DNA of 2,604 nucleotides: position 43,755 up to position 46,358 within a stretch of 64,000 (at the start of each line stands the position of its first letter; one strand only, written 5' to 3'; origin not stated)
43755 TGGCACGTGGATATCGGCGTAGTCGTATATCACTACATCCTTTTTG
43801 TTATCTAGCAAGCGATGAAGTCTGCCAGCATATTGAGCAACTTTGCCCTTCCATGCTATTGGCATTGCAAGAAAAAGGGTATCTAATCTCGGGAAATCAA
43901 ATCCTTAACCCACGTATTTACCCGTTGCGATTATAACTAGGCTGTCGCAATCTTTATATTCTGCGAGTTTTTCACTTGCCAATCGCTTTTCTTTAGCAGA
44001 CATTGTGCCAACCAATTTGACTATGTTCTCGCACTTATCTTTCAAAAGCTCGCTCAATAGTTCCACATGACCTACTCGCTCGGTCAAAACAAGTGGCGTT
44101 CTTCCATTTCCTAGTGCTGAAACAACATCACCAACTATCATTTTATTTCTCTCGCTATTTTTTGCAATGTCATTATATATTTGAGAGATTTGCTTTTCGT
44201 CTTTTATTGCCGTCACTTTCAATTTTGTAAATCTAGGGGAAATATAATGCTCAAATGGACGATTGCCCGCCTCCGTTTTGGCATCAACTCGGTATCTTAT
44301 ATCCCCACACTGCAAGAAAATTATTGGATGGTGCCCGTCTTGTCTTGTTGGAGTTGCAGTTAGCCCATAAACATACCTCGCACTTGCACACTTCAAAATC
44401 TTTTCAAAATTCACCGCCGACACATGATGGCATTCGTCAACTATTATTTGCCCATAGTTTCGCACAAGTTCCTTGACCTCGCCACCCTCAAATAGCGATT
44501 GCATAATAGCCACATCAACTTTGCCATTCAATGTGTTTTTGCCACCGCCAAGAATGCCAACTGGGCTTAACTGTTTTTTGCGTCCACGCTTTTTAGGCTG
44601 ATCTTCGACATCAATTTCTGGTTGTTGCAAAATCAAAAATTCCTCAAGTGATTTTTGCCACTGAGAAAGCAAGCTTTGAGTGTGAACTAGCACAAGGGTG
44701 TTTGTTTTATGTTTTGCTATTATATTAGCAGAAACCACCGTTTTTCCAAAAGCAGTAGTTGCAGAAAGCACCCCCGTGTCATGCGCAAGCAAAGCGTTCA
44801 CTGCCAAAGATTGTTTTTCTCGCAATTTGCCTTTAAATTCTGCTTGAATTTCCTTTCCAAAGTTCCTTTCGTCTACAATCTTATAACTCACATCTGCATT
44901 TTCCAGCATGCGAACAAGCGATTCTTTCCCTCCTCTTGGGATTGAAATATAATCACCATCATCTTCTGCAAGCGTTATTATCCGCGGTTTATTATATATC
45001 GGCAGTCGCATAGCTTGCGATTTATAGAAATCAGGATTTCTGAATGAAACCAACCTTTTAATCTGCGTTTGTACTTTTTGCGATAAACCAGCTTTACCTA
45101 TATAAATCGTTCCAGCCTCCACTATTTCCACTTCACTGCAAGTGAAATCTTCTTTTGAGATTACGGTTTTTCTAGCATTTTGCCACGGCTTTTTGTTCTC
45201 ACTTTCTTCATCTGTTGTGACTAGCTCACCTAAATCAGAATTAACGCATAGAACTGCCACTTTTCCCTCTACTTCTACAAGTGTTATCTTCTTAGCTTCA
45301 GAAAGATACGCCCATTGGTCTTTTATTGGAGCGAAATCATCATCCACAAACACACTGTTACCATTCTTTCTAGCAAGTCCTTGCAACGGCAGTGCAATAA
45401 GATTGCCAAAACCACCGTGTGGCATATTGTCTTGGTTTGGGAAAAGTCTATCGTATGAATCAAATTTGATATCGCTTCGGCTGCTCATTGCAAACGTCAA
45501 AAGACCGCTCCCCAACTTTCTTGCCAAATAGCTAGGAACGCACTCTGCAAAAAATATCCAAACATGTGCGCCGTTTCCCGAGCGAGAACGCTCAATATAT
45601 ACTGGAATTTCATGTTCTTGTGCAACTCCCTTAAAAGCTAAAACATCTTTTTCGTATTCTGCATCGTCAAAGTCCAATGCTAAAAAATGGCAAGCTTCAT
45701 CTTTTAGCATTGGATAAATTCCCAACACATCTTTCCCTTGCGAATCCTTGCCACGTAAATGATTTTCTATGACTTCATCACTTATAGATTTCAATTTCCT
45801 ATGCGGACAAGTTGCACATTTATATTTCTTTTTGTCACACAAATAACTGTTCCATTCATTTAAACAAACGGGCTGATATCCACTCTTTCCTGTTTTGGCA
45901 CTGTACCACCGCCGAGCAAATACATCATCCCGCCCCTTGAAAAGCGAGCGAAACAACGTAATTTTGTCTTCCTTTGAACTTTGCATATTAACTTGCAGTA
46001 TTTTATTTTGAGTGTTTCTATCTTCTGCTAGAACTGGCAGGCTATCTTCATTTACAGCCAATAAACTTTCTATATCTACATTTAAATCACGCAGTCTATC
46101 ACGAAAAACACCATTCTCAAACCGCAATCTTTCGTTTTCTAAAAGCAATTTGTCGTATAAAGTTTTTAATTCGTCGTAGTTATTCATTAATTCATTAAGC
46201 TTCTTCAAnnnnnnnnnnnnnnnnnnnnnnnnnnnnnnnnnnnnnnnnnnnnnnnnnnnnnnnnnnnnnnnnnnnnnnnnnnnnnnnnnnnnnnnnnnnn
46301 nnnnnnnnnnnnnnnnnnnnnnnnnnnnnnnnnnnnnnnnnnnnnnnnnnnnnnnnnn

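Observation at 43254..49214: Tightly coupled triad: RecQ-PRTase fusion, DprA/SLOG-like protein and an AEP primase-SF2 helicase-HKD fusion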

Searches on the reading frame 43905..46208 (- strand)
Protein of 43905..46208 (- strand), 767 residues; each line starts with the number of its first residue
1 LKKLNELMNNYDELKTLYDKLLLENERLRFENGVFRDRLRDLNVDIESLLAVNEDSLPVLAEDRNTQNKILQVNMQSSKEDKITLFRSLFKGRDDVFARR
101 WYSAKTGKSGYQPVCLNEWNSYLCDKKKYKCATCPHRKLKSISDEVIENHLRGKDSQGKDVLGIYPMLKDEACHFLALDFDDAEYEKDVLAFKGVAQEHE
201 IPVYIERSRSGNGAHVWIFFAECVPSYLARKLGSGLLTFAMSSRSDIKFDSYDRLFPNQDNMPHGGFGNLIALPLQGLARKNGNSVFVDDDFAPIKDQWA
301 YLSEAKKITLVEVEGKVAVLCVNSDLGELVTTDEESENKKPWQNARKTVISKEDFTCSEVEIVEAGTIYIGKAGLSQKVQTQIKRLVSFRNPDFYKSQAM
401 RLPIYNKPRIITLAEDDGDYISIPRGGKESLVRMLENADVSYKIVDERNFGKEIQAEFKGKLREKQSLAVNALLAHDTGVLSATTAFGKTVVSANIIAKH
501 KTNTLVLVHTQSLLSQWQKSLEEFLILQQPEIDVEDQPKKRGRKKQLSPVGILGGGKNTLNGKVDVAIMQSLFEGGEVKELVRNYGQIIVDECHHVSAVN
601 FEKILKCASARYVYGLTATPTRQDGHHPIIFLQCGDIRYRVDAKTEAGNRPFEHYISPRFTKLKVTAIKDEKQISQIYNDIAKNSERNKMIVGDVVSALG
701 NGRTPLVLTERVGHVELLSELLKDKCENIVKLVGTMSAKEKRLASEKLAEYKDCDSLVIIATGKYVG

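Call 7: search_protein_families(library=pfam, proteins=[window:43905-46208:-], max_evalue=0.01)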
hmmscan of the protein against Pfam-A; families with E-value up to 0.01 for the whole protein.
window:43905-46208:- (767 aa): 3 families
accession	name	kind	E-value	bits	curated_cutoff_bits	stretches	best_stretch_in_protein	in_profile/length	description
PF22548.2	AEP-TOTE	-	6.4e-97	324.1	27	1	81-313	1-227/230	TOTE conflict system, Archaeo-Eukaryotic Primase domain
PF04851.21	ResIII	-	9.2e-23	81.4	22.5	1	461-622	3-164/164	Type III restriction enzyme, res subunit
PF00270.35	DEAD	-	2.2e-10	40.9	26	1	464-622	2-162/167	DEAD/DEAH box helicase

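Call 8: search_protein_families(library=ncbifam, proteins=[window:43905-46208:-], max_evalue=0.01)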
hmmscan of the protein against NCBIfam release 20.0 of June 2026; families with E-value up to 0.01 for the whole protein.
window:43905-46208:- (767 aa): 10 families
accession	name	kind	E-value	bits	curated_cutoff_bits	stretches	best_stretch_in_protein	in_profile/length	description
NF040561.1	PrimPol_Msp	equivalog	2.7e-27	95.5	200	2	130-314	149-339/515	CRISPR-associated primase-polymerase type A1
NF045503.1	repair_heli_XPB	equivalog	1.8e-14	53.2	610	1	456-645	178-360/548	DNA repair helicase XPB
TIGR04095.1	dnd_restrict_1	equivalog_domain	7.1e-08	31.9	600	1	461-737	8-287/451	DNA phosphorothioation system restriction enzyme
NF053632.1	heli_RadD_YejH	equivalog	4.2e-06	25.3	720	1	461-624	2-155/573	DNA repair helicase RadD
NF046051.1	restrict_EcoAI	equivalog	4.3e-05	22.1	550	1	480-625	181-318/768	EcoAI/FtnUII family type I restriction enzme subunit R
TIGR00603.1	rad25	subfamily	5.9e-05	21.5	328.7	1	479-625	278-418/734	DNA repair helicase rad25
NF003673.1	PRK05298.1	equivalog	0.00056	18.4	743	1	476-525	29-78/653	excinuclease ABC subunit UvrB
TIGR00631.1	uvrb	equivalog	0.00087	17.6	750.1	1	476-525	29-78/658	excinuclease ABC subunit UvrB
NF010337.0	PRK13766.1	equivalog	0.0037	15.4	610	0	467-552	23-111/781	Hef nuclease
NF004069.0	PRK05580.2-1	equivalog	0.0084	14.6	767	0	450-524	100-177/612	primosomal protein N'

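Call 9: search_protein_families(library=padloc, proteins=[window:43905-46208:-], max_evalue=0.01)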
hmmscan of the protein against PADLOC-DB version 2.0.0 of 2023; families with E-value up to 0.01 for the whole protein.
window:43905-46208:- (767 aa): 16 families
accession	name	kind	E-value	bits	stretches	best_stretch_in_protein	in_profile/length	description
PDLC01465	PrimPol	-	4.9e-87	290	1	77-372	17-266/276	"CAS-I,CAS-II,CAS-III,CAS-IV,CAS-V,CAS-VI; associated"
PDLC01101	PrimPol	-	3.9e-22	76.6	2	160-331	177-348/490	adaptation polymerase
PDLC02707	PbeA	-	4.4e-16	56.6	1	423-623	209-416/672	PbeA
PDLC02704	PbeA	-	1.4e-10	38.3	1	459-623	252-421/682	PbeA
PDLC02706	PbeA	-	9.7e-09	32.3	1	454-623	262-434/722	PbeA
PDLC02703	PbeA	-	1.2e-06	25.4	1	442-629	226-413/626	PbeA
PDLC03658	mREase_IV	-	1.2e-06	24.5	1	475-643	241-395/953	Type IV methyl-directed restriction enzyme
PDLC00201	HamB2|HamB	-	3.8e-06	23.6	1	450-513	92-156/721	DEAD-box helicase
PDLC00180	HamB1|HamB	-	6.3e-05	19.7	1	461-513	100-153/709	DEAD-box helicase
PDLC02503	BrxHI|BrxHII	-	8.6e-05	19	0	691-762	237-305/698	BrxHI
PDLC03659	mREase_IV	-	0.00029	16.8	1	584-695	335-450/945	Type IV methyl-directed restriction enzyme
PDLC03746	RT_UG10_large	-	0.00085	15.2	1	187-291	89-185/1688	DRT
PDLC01146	Cas3d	-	0.0015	14.9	1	477-598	42-165/625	Cas3d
PDLC04173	GajB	-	0.0065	13.5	0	471-512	4-47/471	-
PDLC00184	HamB1|HamB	-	0.0077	12.4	0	476-521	130-176/738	DEAD-box helicase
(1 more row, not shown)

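Call 54: search_dna_similar(query=window:43905-46208:-, collection=plasmids, mode=protein, max_evalue=1e-20, max_rows=15)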
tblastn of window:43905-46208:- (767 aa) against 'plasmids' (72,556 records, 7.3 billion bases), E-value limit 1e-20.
Records with a match: 121; places in all: 131; records where one place covers at least 80% of the query: 96.
Best place of each record, by identity: <60% 121.
By first word of the organism name: Acinetobacter 12; Escherichia 11; Sinorhizobium 10; Rhizobium 6; Dinoroseobacter 6; Bacillus 6; Bradyrhizobium 5; Lacticaseibacillus 4; Klebsiella 4; Paracoccus 3; and 37 more.
By predicted mobility (MOB-suite, as given by PLSDB): conjugative 50; non-mobilizable 45; mobilizable 26.
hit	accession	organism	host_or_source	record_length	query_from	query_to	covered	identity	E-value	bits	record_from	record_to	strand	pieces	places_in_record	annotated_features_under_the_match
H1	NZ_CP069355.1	Microvirga sp. VF16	Vachellia farnesiana,Cell culture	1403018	38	767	95%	45.1%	0e+0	612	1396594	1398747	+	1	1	none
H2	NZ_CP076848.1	Agrobacterium pusense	mixed culture,weathered tuff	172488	35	767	96%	43.6%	0e+0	602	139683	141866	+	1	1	DEAD/DEAH box helicase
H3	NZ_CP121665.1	Rhizobium sp. CB3090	Gliricidia sp.,cell culture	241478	33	767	96%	42.9%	0e+0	589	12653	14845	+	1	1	DEAD/DEAH box helicase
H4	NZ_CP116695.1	Agrobacterium tumefaciens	Lavender,cell culture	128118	35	767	96%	42.9%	0e+0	601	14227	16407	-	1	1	DEAD/DEAH box helicase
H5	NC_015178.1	Acidiphilium multivorum AIU301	-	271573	36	767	95%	43.0%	0e+0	593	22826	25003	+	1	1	DEAD/DEAH box helicase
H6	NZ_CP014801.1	Salipiger profundus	single cell,environmental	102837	36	767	95%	42.7%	0e+0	597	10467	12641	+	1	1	DEAD/DEAH box helicase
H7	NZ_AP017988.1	Aminobacter sp. SS-2016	Lotus japoicus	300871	35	767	96%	42.6%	0e+0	605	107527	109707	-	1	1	DEAD/DEAH box helicase family protein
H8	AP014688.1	Bradyrhizobium diazoefficiens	Glycine max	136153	73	767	91%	44.9%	0e+0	604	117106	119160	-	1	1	type III restriction protein res subunit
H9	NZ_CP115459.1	Sphingobium yanoikuyae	cell culture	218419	73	767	91%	44.8%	0e+0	606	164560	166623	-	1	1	DEAD/DEAH box helicase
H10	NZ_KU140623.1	Sinorhizobium sp. M14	microbial mats from Zloty Stok gold mine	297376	73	767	91%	44.6%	0e+0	599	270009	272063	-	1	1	DEAD/DEAH box helicase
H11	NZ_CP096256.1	Bradyrhizobium barranii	Glycine max cv. AC Glengarry,Cell ...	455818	73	767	91%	44.3%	0e+0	598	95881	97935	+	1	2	DEAD/DEAH box helicase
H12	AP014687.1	Bradyrhizobium diazoefficiens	Glycine max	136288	73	767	91%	44.2%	0e+0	601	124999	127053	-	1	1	type III restriction protein res subunit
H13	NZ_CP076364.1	Gemmobacter fulvus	cell culture,Anabaena culture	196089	73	767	91%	44.2%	0e+0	598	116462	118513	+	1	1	DEAD/DEAH box helicase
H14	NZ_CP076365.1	Gemmobacter fulvus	cell culture,Anabaena culture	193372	73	767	91%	44.2%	0e+0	598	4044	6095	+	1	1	DEAD/DEAH box helicase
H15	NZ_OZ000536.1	Shinella sp. WSC3-e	-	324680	73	767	91%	44.0%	0e+0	596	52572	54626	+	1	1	DEAD/DEAH box helicase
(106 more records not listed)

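Call 55: search_dna_similar(query=window:43905-46208:-, collection=phages, mode=protein, max_evalue=1e-10, max_rows=15)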
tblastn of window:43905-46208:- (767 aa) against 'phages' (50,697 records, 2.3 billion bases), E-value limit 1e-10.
Records with a match: 675; places in all: 675; records where one place covers at least 80% of the query: 0.
Best place of each record, by identity: <60% 675.
By first word of the organism name: Salmonella 265; Escherichia 129; Vibrio 85; Klebsiella 79; Erwinia 43; Phage 12; Pseudomonas 12; Bacteriophage 11; Dickeya 8; Burkholderia 4; and 15 more.
By host as written in the record: - 68; Escherichia coli 41; Erwinia amylovora 40; Salmonella enterica subsp. enterica serovar Enteritidis PT1 39; Vibrio harveyi BAA-1116 36; Salmonella sp. 25; Klebsiella pneumoniae 24; Salmonella enterica 21; and 160 more.
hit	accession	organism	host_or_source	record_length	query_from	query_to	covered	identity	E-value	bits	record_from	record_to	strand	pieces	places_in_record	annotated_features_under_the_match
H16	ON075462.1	Vibrio phage V-YDF132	Vibrio harveyi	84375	397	756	47%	27.2%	5e-21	105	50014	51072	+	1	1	putative DNA helicase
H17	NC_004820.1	Bacillus phage phBC6A51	Bacillus cereus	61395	374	723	46%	25.7%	2e-17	94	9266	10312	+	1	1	DNA/RNA helicase (DEAD/DEAH box family)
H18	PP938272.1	Bacillus phage PHBA67-T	Bacillus cereus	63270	374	723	46%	25.3%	2e-16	91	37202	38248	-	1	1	hypothetical protein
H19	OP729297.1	Erwinia phage vB_Ea_2910A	Erwinia amylovora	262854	420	742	42%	27.1%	8e-14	82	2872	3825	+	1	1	hypothetical protein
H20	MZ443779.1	Erwinia phage pEa_SNUABM_33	Erwinia amylovora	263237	420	742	42%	27.1%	8e-14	82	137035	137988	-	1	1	hypothetical protein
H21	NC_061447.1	Erwinia phage pEa_SNUABM_33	Erwinia amylovora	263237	420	742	42%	27.1%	8e-14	82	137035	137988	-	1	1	hypothetical protein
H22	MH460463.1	Dickeya phage vB_DsoM_AD1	Dickeya solani MK10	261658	420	742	42%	25.6%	5e-14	82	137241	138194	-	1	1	putative DNA repair helicase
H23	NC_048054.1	Dickeya phage vB_DsoM_AD1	Dickeya solani MK10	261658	420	742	42%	25.6%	5e-14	82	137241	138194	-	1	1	putative DNA repair helicase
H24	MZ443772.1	Erwinia phage pEa_SNUABM_23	Erwinia amylovora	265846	420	742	42%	25.1%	3e-13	80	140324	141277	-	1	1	hypothetical protein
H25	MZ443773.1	Erwinia phage pEa_SNUABM_31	Erwinia amylovora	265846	420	742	42%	25.1%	3e-13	80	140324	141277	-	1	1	hypothetical protein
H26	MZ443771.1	Erwinia phage pEa_SNUABM_20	Erwinia amylovora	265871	420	742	42%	25.1%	3e-13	80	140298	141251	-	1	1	hypothetical protein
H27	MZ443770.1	Erwinia phage pEa_SNUABM_3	Erwinia amylovora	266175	420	742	42%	25.1%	3e-13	80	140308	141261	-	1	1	hypothetical protein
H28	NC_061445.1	Erwinia phage pEa_SNUABM_3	Erwinia amylovora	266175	420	742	42%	25.1%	3e-13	80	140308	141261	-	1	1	hypothetical protein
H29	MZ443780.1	Erwinia phage pEa_SNUABM_40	Erwinia amylovora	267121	420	742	42%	25.1%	3e-13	80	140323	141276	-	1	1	putative helicase D10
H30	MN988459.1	Rhizobium phage RHph_TM16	Rhizobium sp. R693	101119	410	720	41%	26.0%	1e-16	91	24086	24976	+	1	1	ATP-dependent RNA-DNA and DNA-DNA helicase protein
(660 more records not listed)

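Call 56: get_annotated_region(hit=H2, flank=7000)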
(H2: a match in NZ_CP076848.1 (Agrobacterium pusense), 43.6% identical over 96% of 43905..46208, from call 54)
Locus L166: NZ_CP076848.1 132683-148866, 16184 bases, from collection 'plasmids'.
description: Agrobacterium pusense strain SX41 plasmid pA, complete sequence
organism: Agrobacterium pusense (NCBI taxid 648995)
taxonomy: Bacteria; Pseudomonadota; Alphaproteobacteria; Hyphomicrobiales; Rhizobiaceae; Agrobacterium; Agrobacterium pusense
host: -; source: mixed culture,weathered tuff; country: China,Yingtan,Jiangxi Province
typing (MOB-suite, as given by PLSDB): conjugative; replicon rep_cluster_287; relaxase MOBQ; mating-pair formation MPF_T
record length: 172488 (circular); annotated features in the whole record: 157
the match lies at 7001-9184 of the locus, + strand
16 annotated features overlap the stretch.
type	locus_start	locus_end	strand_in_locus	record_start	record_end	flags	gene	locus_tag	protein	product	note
CDS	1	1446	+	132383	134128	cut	-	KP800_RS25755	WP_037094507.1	ParB N-terminal domain-containing protein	-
CDS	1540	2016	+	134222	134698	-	-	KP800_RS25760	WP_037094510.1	hypothetical protein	-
CDS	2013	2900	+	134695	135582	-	-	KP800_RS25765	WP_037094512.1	hypothetical protein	-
CDS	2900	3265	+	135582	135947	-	-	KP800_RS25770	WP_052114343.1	hypothetical protein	-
CDS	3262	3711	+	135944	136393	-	-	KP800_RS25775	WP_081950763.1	SANT/Myb-like DNA-binding domain-containing protein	GO:0006355 - regulation of DNA-templated transcription [Evidence IEA]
CDS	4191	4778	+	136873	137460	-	-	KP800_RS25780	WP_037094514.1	hypothetical protein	-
CDS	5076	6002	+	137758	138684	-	-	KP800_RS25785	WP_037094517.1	zincin-like metallopeptidase domain-containing protein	-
CDS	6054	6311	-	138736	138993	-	-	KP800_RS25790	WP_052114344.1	hypothetical protein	-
CDS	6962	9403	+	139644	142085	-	-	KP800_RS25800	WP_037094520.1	DEAD/DEAH box helicase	-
CDS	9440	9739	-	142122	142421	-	-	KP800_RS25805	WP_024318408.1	DUF736 domain-containing protein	-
CDS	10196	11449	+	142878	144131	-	-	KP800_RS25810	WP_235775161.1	tyrosine-type recombinase/integrase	GO:0015074 - DNA integration [Evidence IEA]; GO:0006310 - DNA recombination [Evidence IEA]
CDS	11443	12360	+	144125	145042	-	-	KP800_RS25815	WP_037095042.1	tyrosine-type recombinase/integrase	GO:0015074 - DNA integration [Evidence IEA]; GO:0006310 - DNA recombination [Evidence IEA]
CDS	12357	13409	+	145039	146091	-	-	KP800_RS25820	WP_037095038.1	tyrosine-type recombinase/integrase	GO:0015074 - DNA integration [Evidence IEA]; GO:0006310 - DNA recombination [Evidence IEA]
CDS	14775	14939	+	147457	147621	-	-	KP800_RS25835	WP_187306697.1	hypothetical protein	-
CDS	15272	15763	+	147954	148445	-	-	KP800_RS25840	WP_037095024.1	hypothetical protein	-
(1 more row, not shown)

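Call 57: get_annotated_region(hit=H6, flank=7000)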
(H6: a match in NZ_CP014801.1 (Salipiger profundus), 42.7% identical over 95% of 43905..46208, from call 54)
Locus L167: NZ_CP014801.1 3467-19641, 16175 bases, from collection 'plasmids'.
description: Salipiger profundus strain JLT2016 plasmid pTPRO5, complete sequence
organism: Salipiger profundus (NCBI taxid 1229727)
taxonomy: Bacteria; Pseudomonadota; Alphaproteobacteria; Rhodobacterales; Roseobacteraceae; Salipiger; Salipiger profundus
host: -; source: single cell,environmental; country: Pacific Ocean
typing (MOB-suite, as given by PLSDB): conjugative; replicon rep_cluster_610; relaxase MOBP; mating-pair formation MPF_T
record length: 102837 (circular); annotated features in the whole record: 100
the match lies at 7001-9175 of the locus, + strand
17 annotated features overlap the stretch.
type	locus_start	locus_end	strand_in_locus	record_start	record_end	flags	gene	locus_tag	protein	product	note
CDS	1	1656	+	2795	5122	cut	-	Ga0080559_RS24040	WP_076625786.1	relaxase/mobilization nuclease domain-containing protein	-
CDS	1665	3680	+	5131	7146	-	-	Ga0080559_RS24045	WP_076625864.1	type IV secretory system conjugative DNA transfer family protein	-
CDS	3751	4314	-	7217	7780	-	-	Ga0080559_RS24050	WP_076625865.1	hypothetical protein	-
CDS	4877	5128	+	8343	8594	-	-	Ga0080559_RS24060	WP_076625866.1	type II toxin-antitoxin system ParD family antitoxin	GO:0051983 - regulation of chromosome segregation [Evidence IEA]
CDS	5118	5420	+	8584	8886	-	-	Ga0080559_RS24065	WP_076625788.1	type II toxin-antitoxin system RelE/ParE family toxin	GO:0030541 - plasmid partitioning [Evidence IEA]; GO:0051290 - protein heterotetramerization [Evidence IEA]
CDS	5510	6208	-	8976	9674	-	-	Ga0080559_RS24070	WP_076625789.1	RES family NAD+ phosphorylase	-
CDS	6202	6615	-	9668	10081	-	-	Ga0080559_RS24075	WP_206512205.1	MbcA/ParS/Xre antitoxin family protein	-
CDS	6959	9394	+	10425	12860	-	-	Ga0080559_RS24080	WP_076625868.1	DEAD/DEAH box helicase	-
CDS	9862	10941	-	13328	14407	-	-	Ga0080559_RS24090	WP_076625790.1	type IV secretion system protein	-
CDS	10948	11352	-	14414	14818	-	-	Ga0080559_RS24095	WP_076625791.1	hypothetical protein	-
CDS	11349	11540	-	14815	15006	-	-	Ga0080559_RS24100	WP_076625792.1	hypothetical protein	-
CDS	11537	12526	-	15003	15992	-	-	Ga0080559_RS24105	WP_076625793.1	ATPase, T2SS/T4P/T4SS family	-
CDS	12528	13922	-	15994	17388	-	-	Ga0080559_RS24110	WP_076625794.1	TrbI/VirB10 family protein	-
CDS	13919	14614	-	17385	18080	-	-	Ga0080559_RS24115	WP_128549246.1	TrbG/VirB9 family P-type conjugative transfer protein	-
CDS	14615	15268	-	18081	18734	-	-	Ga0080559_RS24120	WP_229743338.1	type IV secretion system protein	-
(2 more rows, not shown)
